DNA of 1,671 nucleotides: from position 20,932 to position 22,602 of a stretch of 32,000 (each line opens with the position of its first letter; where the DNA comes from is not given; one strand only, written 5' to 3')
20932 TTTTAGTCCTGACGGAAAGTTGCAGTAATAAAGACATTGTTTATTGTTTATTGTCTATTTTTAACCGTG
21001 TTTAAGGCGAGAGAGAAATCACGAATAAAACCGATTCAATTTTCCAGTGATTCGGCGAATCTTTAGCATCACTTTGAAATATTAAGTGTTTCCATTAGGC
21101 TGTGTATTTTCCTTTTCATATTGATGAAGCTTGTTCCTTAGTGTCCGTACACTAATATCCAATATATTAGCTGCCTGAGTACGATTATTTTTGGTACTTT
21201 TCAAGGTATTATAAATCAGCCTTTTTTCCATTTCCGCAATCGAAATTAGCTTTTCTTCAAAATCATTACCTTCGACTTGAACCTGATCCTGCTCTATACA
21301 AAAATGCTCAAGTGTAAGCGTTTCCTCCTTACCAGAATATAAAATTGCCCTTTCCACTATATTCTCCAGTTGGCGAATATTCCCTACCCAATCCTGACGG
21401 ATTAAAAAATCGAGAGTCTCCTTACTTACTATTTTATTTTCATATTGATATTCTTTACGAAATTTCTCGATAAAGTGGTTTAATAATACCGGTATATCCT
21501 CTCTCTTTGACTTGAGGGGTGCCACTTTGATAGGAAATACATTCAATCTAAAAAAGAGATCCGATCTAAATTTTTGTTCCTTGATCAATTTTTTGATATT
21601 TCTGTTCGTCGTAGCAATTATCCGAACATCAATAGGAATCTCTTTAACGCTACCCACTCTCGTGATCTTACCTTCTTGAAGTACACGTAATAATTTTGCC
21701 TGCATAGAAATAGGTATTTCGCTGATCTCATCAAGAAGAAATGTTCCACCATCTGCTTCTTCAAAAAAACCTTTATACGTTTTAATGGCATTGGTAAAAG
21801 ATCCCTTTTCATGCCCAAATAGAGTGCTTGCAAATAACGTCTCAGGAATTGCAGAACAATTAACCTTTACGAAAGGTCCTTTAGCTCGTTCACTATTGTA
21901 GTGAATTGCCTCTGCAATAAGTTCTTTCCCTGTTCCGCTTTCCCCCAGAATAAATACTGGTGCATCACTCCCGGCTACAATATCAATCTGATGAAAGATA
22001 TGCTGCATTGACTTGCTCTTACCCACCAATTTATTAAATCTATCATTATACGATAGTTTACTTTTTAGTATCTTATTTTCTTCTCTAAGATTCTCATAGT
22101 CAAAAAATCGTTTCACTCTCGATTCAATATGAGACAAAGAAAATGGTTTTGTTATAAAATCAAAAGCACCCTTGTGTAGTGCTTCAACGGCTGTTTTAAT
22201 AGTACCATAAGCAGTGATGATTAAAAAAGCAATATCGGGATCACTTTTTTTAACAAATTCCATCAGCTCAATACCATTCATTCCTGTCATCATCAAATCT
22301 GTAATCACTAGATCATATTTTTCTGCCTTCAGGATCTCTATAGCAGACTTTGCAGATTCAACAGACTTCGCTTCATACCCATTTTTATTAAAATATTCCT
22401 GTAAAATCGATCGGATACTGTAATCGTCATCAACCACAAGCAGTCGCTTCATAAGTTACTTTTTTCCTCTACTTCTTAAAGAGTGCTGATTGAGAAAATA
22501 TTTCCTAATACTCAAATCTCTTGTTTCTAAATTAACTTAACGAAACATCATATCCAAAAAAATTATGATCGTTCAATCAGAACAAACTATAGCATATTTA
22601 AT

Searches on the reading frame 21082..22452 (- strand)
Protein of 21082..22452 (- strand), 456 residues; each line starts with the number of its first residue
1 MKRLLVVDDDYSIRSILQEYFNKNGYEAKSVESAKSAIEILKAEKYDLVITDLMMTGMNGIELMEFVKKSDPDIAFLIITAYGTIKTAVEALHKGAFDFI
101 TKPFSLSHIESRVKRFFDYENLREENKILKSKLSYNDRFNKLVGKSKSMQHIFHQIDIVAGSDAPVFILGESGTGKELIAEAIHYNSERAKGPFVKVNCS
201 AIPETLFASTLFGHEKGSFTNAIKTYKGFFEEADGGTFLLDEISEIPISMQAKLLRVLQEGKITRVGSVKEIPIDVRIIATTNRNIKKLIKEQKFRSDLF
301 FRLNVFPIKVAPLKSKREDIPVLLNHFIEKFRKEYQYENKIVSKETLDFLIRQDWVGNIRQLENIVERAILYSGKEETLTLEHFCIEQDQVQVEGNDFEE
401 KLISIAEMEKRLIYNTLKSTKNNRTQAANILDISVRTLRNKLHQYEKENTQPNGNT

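Call 8: search_protein_families(library=pfam, proteins=[window:21082-22452:-])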
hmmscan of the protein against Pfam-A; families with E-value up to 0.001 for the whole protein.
window:21082-22452:- (456 aa): 9 families
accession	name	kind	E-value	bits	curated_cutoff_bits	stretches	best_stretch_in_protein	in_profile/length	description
PF00158.32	Sigma54_activat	-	5.1e-69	231.7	20.2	1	142-308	1-167/168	Sigma-54 interaction domain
PF00072.30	Response_reg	-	7.3e-30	103.8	30.2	1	5-113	2-110/111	Response regulator receiver domain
PF14532.12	Sigma54_activ_2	-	2.6e-24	86.4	25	1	143-313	1-138/138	Sigma-54 interaction domain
PF25601.1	AAA_lid_14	-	2.2e-20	72.7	27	1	315-389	2-75/87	AAA+ ATPase lid domain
PF02954.25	HTH_8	-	2.2e-12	46.9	22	1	405-445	2-42/42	Bacterial regulatory protein, Fis family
PF07728.20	AAA_5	-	1.9e-08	34.8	22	1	165-286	1-125/139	AAA domain (dynein-related subfamily)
PF07724.20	AAA_2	-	2.2e-05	25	27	1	167-295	7-136/166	AAA domain (Cdc48 subfamily)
PF00004.35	AAA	-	3.7e-05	24.6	21.2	1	167-294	2-119/131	ATPase family associated with various cellular activities (AAA)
PF13191.12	AAA_16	-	0.00068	20.6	32.6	1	141-244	1-103/167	AAA ATPase domain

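Call 10: find_encoding_contigs(protein=window:21082-22452:-, flank=10000, max_places=6)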
Protein window:21082-22452:- (456 aa): no gene with exactly this product is on record in the collection.

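Call 12: find_homologous_proteins(query=window:21082-22452:-, max_evalue=1e-30)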
Query window:21082-22452:- (456 aa): 8000 proteins with E <= 1e-30 among 8000 candidates; the best 120 are listed.
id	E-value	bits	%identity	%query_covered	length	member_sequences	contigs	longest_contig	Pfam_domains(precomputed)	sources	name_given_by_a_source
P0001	1.4e-294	995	100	100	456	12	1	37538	PF00158.33,PF07724.21,PF25601.2,PF02954.26,PF14532.13,PF07728.21,PF00072.31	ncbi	-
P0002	4.8e-242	822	83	99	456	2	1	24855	PF00158.33,PF07724.21,PF25601.2,PF02954.26,PF00004.36,PF14532.13,PF07728.21,PF00072.31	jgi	-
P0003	1.8e-240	816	83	99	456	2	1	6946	PF00158.33,PF07724.21,PF25601.2,PF02954.26,PF00004.36,PF14532.13,PF07728.21,PF00072.31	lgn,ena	-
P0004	1.1e-239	814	82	98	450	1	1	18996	PF00158.33,PF25601.2,PF02954.26,PF00004.36,PF14532.13,PF07728.21,PF00072.31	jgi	jgi:DNA-binding NtrC family response regulator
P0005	1.5e-239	813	82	98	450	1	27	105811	PF00158.33,PF25601.2,PF02954.26,PF00004.36,PF14532.13,PF07728.21,PF00072.31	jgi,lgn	jgi:DNA-binding NtrC family response regulator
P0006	3.9e-239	812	82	98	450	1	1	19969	PF00158.33,PF25601.2,PF02954.26,PF00004.36,PF14532.13,PF07728.21,PF00072.31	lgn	-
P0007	7.6e-239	811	81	98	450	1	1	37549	PF00158.33,PF25601.2,PF02954.26,PF00004.36,PF14532.13,PF07728.21,PF00072.31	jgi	-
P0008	9.7e-239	811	82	98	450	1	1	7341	PF00158.33,PF07724.21,PF25601.2,PF02954.26,PF00004.36,PF14532.13,PF07728.21,PF00072.31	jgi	jgi:DNA-binding NtrC family response regulator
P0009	1.6e-237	807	81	98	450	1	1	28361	PF00158.33,PF07724.21,PF25601.2,PF02954.26,PF00004.36,PF14532.13,PF07728.21,PF00072.31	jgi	-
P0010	2.7e-237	806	81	98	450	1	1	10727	PF00158.33,PF07724.21,PF25601.2,PF02954.26,PF00004.36,PF14532.13,PF07728.21,PF00072.31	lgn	-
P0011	8.3e-236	801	81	98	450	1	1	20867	PF00158.33,PF07724.21,PF25601.2,PF02954.26,PF00004.36,PF14532.13,PF07728.21,PF00072.31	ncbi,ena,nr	ncbi:MAG: sigma-54-dependent Fis family transcriptional regulator [Candidatus Marinimicrobia bacteri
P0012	1.1e-233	794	80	98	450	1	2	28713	PF00158.33,PF25601.2,PF02954.26,PF14532.13,PF07728.21,PF00072.31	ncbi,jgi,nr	ncbi:MAG TPA: DNA-binding response regulator [Candidatus Marinimicrobia bacterium]|nr:DNA-binding re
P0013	3.5e-210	717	72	100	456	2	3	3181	PF00158.33,PF07724.21,PF25601.2,PF02954.26,PF14532.13,PF07728.21,PF00072.31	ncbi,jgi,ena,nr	ncbi:MAG: sigma-54-dependent Fis family transcriptional regulator [Candidatus Neomarinimicrobiota ba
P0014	1.4e-197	675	68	99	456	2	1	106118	PF00158.33,PF25601.2,PF02954.26,PF14532.13,PF07728.21,PF00072.31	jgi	-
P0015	6.6e-197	673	69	98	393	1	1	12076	PF00158.33,PF25601.2,PF02954.26,PF14532.13,PF00072.31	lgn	-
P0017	4.0e-194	664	68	98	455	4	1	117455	PF00158.33,PF25601.2,PF02954.26,PF14532.13,PF07728.21,PF00072.31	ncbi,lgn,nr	ncbi:MAG: sigma-54-dependent Fis family transcriptional regulator [Candidatus Marinimicrobia bacteri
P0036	2.0e-183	628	65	98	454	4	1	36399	PF00158.33,PF25601.2,PF02954.26,PF14532.13,PF07728.21,PF00072.31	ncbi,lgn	-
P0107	4.3e-165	568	58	100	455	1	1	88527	PF00158.33,PF25601.2,PF02954.26,PF14532.13,PF07728.21,PF00072.31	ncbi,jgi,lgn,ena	-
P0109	1.2e-164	567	58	98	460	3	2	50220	PF00158.33,PF25601.2,PF02954.26,PF14532.13,PF07728.21,PF00072.31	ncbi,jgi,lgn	-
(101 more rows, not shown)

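Call 14: find_encoding_contigs(protein=P0001, flank=10000, max_places=3)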
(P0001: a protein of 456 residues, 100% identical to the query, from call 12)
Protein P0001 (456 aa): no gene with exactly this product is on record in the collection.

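Call 15: find_encoding_contigs(protein=P0005, flank=10000, max_places=3)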
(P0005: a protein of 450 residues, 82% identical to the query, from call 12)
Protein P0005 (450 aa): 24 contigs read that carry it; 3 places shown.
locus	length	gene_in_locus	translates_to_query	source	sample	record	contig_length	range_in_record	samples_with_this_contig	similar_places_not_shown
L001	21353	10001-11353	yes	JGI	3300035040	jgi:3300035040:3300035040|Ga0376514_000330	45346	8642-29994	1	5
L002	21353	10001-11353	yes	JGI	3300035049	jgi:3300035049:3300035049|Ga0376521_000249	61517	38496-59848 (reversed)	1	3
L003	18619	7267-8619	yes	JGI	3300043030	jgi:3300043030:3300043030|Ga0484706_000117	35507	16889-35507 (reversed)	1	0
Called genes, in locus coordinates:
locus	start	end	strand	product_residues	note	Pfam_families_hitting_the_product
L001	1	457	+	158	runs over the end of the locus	PF03975:CheD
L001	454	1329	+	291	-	PF08668:HDOD, PF01966:HD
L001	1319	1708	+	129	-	PF00072:Response_reg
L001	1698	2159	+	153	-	PF13690:CheX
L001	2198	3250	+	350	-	PF00072:Response_reg, PF01339:CheB_methylest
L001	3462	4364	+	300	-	PF08668:HDOD, PF01966:HD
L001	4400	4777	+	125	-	PF00072:Response_reg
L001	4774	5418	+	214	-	PF04344:CheZ (faint)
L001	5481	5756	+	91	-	-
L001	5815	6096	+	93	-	PF05635:23S_rRNA_IVP (weak)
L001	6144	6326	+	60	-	-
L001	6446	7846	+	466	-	PF20250:FapA_N, PF03961:FapA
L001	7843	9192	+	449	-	PF00072:Response_reg, PF13185:GAF_2 (weak)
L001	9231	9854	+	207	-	PF00072:Response_reg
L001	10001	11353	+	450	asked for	PF00072:Response_reg, PF00158:Sigma54_activat, PF14532:Sigma54_activ_2, PF00004:AAA (weak), PF07728:AAA_5, PF25601:AAA_lid_14, PF02954:HTH_8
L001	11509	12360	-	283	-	PF02511:Thy1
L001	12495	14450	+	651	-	PF17900:Peptidase_M1_N, PF01433:Peptidase_M1, PF18962:Por_Secre_tail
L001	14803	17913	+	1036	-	PF13485:Peptidase_MA_2, PF00930:DPPIV_N (faint), PF26550:Tricorn_2nd, PF23381:Beta-prop_IFT122_1st (faint), PF25174:Beta-prop_THOC3 (faint), PF26549:Tricorn_N, PF07676:PD40, PF26549:Tricorn_N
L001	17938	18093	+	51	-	-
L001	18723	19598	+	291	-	PF00892:EamA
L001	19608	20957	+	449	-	PF18073:Zn_ribbon_LapB, PF13481:AAA_25, PF03796:DnaB_C (weak), PF06745:ATPase, PF13191:AAA_16 (faint), PF23442:DUF7125 (weak), PF13541:ChlI (weak)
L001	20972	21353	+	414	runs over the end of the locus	PF01702:TGT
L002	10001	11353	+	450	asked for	PF00072:Response_reg, PF00158:Sigma54_activat, PF14532:Sigma54_activ_2, PF00004:AAA (weak), PF07728:AAA_5, PF25601:AAA_lid_14, PF02954:HTH_8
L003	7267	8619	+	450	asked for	PF00072:Response_reg, PF00158:Sigma54_activat, PF14532:Sigma54_activ_2, PF00004:AAA (weak), PF07728:AAA_5, PF25601:AAA_lid_14, PF02954:HTH_8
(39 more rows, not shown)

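Call 20: find_encoding_contigs(protein=P0002, flank=10000, max_places=2)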
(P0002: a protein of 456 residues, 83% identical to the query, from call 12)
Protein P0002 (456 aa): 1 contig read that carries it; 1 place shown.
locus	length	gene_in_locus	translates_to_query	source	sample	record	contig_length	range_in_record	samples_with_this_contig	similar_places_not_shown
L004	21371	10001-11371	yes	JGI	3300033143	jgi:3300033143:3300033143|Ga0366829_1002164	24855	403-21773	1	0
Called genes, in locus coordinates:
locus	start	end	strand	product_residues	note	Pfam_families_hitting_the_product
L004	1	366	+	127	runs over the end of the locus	PF00072:Response_reg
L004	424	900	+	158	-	PF03975:CheD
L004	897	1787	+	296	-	PF08668:HDOD, PF01966:HD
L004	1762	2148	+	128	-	PF00072:Response_reg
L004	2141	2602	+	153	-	PF13690:CheX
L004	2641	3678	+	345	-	PF00072:Response_reg, PF01339:CheB_methylest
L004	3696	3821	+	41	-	-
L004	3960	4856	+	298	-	PF08668:HDOD, PF01966:HD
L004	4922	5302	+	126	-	PF00072:Response_reg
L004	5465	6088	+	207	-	PF04344:CheZ (faint)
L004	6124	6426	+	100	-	-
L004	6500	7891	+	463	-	PF20250:FapA_N, PF03961:FapA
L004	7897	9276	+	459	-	PF00072:Response_reg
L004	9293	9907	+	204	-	PF00072:Response_reg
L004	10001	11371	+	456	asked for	PF00072:Response_reg, PF00158:Sigma54_activat, PF14532:Sigma54_activ_2, PF00004:AAA (weak), PF07724:AAA_2 (weak), PF07728:AAA_5, PF25601:AAA_lid_14, PF02954:HTH_8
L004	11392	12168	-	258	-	-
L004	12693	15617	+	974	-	PF00072:Response_reg (weak), PF13426:PAS_9, PF00512:HisKA, PF02518:HATPase_c, PF00072:Response_reg, PF01627:Hpt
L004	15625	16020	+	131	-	PF00072:Response_reg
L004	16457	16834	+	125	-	-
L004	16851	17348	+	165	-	PF06429:Flg_bbr_C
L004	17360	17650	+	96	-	-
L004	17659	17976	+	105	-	PF02049:FliE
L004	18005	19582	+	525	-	PF01514:YscJ_FliF, PF08345:YscJ_FliF_C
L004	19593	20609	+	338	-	PF03448:MgtE_N (faint), PF14842:FliG_N, PF14841:FliG_M, PF14842:FliG_N (weak), PF01706:FliG_C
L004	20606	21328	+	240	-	PF02108:FliH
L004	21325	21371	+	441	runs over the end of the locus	PF02874:ATP-synt_ab_N, PF00006:ATP-synt_ab, PF18269:T3SS_ATPase_C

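Call 21: find_encoding_contigs(protein=P0014, flank=10000, max_places=2)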
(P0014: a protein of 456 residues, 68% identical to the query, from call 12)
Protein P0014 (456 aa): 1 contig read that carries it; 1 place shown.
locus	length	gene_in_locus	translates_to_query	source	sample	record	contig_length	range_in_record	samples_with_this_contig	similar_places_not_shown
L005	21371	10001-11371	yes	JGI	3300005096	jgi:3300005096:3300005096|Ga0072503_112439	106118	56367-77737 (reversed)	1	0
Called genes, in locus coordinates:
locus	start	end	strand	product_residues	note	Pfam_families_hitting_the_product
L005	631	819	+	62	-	PF12728:HTH_17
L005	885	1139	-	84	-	-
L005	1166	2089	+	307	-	PF08668:HDOD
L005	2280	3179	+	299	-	PF08668:HDOD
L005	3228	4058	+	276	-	PF03705:CheR_N, PF08242:Methyltransf_12 (faint), PF01739:CheR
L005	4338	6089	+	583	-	PF01627:Hpt, PF02895:H-kinase_dim, PF02518:HATPase_c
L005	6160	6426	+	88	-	-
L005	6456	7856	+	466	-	PF20250:FapA_N, PF03961:FapA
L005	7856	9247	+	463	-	PF00072:Response_reg, PF13185:GAF_2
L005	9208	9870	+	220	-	PF00072:Response_reg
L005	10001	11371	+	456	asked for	PF00072:Response_reg, PF00158:Sigma54_activat, PF14532:Sigma54_activ_2, PF07728:AAA_5, PF25601:AAA_lid_14, PF02954:HTH_8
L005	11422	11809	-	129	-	-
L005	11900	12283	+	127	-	-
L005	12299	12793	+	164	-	PF06429:Flg_bbr_C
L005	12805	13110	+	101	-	-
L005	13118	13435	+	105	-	PF02049:FliE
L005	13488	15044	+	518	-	PF01514:YscJ_FliF, PF08345:YscJ_FliF_C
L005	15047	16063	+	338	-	PF03448:MgtE_N (faint), PF14841:FliG_M (weak), PF14842:FliG_N, PF14841:FliG_M, PF14842:FliG_N, PF01706:FliG_C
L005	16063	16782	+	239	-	PF02108:FliH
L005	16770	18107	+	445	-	PF02874:ATP-synt_ab_N, PF00006:ATP-synt_ab, PF18269:T3SS_ATPase_C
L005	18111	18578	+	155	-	PF02050:FliJ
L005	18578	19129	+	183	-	-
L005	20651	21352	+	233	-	PF03963:FlgD, PF13861:FLgD_tudor (weak), PF13860:FlgD_ig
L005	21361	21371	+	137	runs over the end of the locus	PF12611:Flagellar_put (weak)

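Call 22: find_encoding_contigs(protein=P0017, flank=10000, max_places=2)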
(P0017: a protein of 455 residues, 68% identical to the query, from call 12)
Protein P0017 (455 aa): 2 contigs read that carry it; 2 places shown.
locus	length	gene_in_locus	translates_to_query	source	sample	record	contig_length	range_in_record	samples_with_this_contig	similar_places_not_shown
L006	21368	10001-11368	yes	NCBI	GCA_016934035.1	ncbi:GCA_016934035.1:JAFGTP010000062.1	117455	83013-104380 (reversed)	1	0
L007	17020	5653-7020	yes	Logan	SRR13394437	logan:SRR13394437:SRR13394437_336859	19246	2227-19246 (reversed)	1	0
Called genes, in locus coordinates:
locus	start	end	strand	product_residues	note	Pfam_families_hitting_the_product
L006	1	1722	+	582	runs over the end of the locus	PF13347:MFS_2 (faint), PF11700:ATG22, PF07690:MFS_1, PF11700:ATG22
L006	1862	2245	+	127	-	-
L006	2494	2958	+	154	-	PF01668:SmpB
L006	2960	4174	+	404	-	PF00579:tRNA-synt_1b, PF22421:SYY_C-terminal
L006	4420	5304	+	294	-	PF08668:HDOD, PF01966:HD (weak)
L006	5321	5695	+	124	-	PF00072:Response_reg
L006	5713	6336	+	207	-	PF04344:CheZ (faint)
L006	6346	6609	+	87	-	-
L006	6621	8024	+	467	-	PF20250:FapA_N, PF03961:FapA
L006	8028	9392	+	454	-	PF00072:Response_reg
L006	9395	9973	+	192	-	PF00072:Response_reg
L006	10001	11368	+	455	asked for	PF00072:Response_reg, PF00158:Sigma54_activat, PF14532:Sigma54_activ_2, PF07728:AAA_5, PF25601:AAA_lid_14, PF02954:HTH_8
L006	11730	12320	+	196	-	PF00440:TetR_N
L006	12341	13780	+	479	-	PF02321:OEP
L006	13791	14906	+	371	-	PF25973:BSH_CzcB (weak), PF25881:HH_YBHG (weak), PF25876:HH_MFP_RND, PF25944:Beta-barrel_RND (weak), PF25954:Beta-barrel_RND_2, PF25989:YknX_C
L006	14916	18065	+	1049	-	PF00873:ACR_tran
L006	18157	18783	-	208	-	PF13414:TPR_11 (faint), PF13431:TPR_17 (faint), PF14559:TPR_19 (faint)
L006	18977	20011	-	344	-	PF12801:Fer4_5 (faint), PF12838:Fer4_7 (faint), PF13484:Fer4_16 (faint), PF25160:LdpA_Fe-S-bd (faint), PF13237:Fer4_10, PF00037:Fer4 (weak), PF13187:Fer4_9 (weak), PF14697:Fer4_21 (weak)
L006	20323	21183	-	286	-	PF04397:LytTR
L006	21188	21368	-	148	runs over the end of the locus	PF04536:TPM_phosphatase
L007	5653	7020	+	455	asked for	PF00072:Response_reg, PF00158:Sigma54_activat, PF14532:Sigma54_activ_2, PF07728:AAA_5, PF25601:AAA_lid_14, PF02954:HTH_8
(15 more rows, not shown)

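Call 32: find_encoding_contigs(protein=P0036, flank=10000, max_places=2)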
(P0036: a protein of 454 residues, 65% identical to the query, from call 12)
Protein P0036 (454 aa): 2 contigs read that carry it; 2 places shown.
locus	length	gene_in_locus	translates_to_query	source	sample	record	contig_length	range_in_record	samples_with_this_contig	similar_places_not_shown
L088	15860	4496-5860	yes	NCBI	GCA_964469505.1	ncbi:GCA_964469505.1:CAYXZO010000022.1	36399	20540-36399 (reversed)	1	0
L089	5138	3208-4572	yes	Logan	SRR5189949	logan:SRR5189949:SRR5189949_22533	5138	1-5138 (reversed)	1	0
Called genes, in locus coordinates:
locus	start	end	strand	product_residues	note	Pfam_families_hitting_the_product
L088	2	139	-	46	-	?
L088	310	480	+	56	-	-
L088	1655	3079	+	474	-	PF20250:FapA_N, PF03961:FapA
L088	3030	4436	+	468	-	PF00072:Response_reg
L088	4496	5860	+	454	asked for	PF00072:Response_reg, PF00158:Sigma54_activat, PF14532:Sigma54_activ_2, PF07728:AAA_5, PF25601:AAA_lid_14, PF02954:HTH_8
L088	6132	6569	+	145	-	-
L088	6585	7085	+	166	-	PF06429:Flg_bbr_C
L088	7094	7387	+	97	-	-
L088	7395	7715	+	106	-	PF02049:FliE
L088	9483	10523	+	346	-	PF03448:MgtE_N (faint), PF14842:FliG_N, PF14841:FliG_M, PF14842:FliG_N (weak), PF01706:FliG_C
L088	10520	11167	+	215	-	PF02108:FliH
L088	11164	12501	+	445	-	PF02874:ATP-synt_ab_N, PF00006:ATP-synt_ab, PF18269:T3SS_ATPase_C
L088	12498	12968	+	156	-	PF02050:FliJ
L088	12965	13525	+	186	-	PF28533:DUF8429 (weak), PF11932:DUF3450 (weak), PF24161:CCDC39 (weak), PF00261:Tropomyosin (weak)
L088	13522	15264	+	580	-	-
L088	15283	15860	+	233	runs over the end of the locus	PF03963:FlgD, PF13861:FLgD_tudor (faint), PF13860:FlgD_ig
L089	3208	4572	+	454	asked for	PF00072:Response_reg, PF00158:Sigma54_activat, PF14532:Sigma54_activ_2, PF07728:AAA_5, PF25601:AAA_lid_14, PF02954:HTH_8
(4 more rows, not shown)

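Call 42: search_protein_families(library=ncbifam, proteins=[window:21082-22452:-], max_evalue=0.001)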
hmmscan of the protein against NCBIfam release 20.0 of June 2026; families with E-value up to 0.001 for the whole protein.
window:21082-22452:- (456 aa): 114 families (the best 25 are shown)
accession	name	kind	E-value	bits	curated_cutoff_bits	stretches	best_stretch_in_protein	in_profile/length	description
NF008469.0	PRK11361.1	equivalog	3.1e-131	438.3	714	1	2-447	5-456/461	acetoacetate metabolism transcriptional regulator AtoC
TIGR01818.1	ntrC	equivalog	9.4e-124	413.7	558.6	1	5-377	2-372/463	nitrogen regulation protein NR(I)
NF007689.0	PRK10365.1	equivalog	5e-110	368.3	760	1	4-442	8-439/441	sigma-54-dependent response regulator transcription factor ZraR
TIGR02915.1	PEP_resp_reg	equivalog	1.9e-106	356.6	502.6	1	4-446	1-443/445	PEP-CTERM-box response regulator transcription factor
NF051870.1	NAssimRespRegNtrX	equivalog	4.2e-105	352.3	600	1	2-392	2-387/452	nitrogen assimilation response regulator NtrX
NF049963.1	RespRegFlgRCampy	domain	4.3e-104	348.8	750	1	4-446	3-428/429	fla regulon two-component system response regulator FlgR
NF050807.1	TransRegFlbDCaul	equivalog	5.7e-103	345.2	750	1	24-449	23-442/454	sigma-54-dependent transcriptional regulator FlbD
NF008176.1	PRK10923.1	equivalog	1.9e-101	340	620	1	4-379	6-377/469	nitrogen regulation protein NR(I)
NF041552.1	TF_PrdR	equivalog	3e-100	336.2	795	1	127-446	252-577/577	sigma-54 dependent transcriptional regulator PrdR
NF011695.0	PRK15115.1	equivalog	4.5e-99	332.2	763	1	3-431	8-422/445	two-component system response regulator GlrR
NF041946.1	LuxO_transreg_Vib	equivalog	8.8e-99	331.4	800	1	7-381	2-375/463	quorum-sensing sigma-54 dependent transcriptional regulator LuxO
TIGR01817.1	nifA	equivalog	2.4e-97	326.9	528.85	1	132-395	188-449/534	nif-specific transcriptional activator NifA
NF003451.0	PRK05022.1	equivalog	9.4e-95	318.2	476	1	120-438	166-501/512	nitric oxide reductase transcriptional regulator NorR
NF038308.1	RNA_repair_RtcR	equivalog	4.1e-84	283.3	650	1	26-446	55-517/530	RNA repair transcriptional activator RtcR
NF011958.0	PRK15429.1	equivalog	2e-82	277.9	830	1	120-422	358-658/692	formate hydrogenlyase transcriptional activator FlhA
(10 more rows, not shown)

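Call 61: find_encoding_contigs(protein=P0107, flank=10000, max_places=1)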
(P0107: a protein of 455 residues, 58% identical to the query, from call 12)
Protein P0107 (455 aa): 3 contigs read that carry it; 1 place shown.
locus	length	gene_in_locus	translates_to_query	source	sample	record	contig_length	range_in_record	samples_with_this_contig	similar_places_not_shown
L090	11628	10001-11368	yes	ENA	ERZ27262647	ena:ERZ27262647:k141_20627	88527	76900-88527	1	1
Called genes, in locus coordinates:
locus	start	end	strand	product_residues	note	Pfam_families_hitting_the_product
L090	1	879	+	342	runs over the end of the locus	PF08668:HDOD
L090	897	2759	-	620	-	PF00989:PAS, PF08448:PAS_4 (weak), PF13188:PAS_8, PF13426:PAS_9, PF00512:HisKA, PF02518:HATPase_c, PF00072:Response_reg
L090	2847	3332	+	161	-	-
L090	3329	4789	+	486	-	PF03961:FapA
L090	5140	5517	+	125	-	PF00072:Response_reg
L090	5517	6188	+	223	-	PF04344:CheZ (faint)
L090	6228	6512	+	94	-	-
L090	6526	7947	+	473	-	PF20250:FapA_N, PF03961:FapA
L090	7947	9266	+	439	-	PF00072:Response_reg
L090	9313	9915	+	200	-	PF00072:Response_reg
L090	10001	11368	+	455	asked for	PF00072:Response_reg, PF00158:Sigma54_activat, PF14532:Sigma54_activ_2, PF07728:AAA_5 (weak), PF25601:AAA_lid_14, PF02954:HTH_8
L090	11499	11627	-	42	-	?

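Call 62: find_encoding_contigs(protein=P0109, flank=10000, max_places=1)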
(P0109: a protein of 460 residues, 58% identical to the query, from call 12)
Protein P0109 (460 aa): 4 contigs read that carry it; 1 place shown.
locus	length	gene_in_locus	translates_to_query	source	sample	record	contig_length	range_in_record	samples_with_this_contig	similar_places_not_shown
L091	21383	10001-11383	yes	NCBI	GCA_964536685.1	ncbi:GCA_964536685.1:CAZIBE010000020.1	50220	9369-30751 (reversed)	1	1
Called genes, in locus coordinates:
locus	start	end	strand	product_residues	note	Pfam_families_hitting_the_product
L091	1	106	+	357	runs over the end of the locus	PF08668:HDOD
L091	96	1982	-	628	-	PF08448:PAS_4 (faint), PF12860:PAS_7 (faint), PF00989:PAS, PF13188:PAS_8 (weak), PF13426:PAS_9, PF00512:HisKA, PF02518:HATPase_c, PF00072:Response_reg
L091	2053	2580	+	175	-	-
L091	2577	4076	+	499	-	PF03961:FapA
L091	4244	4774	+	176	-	PF04392:ABC_sub_bind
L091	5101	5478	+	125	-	PF00072:Response_reg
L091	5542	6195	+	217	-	PF11898:DUF3418 (weak), PF04344:CheZ (faint)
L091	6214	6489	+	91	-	-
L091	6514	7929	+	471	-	PF20250:FapA_N, PF03961:FapA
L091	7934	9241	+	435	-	PF00072:Response_reg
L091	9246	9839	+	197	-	PF00072:Response_reg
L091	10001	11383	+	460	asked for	PF00072:Response_reg, PF00158:Sigma54_activat, PF14532:Sigma54_activ_2, PF07728:AAA_5 (weak), PF25601:AAA_lid_14, PF02954:HTH_8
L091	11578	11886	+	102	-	PF01740:STAS, PF13466:STAS_2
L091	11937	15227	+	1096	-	PF01627:Hpt, PF02895:H-kinase_dim, PF02518:HATPase_c, PF01584:CheW, PF00072:Response_reg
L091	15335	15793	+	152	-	PF01584:CheW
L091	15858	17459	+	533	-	PF17152:CHASE8 (weak), PF00672:HAMP, PF00015:MCPsignal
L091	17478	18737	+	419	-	PF00672:HAMP, PF00015:MCPsignal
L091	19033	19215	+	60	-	-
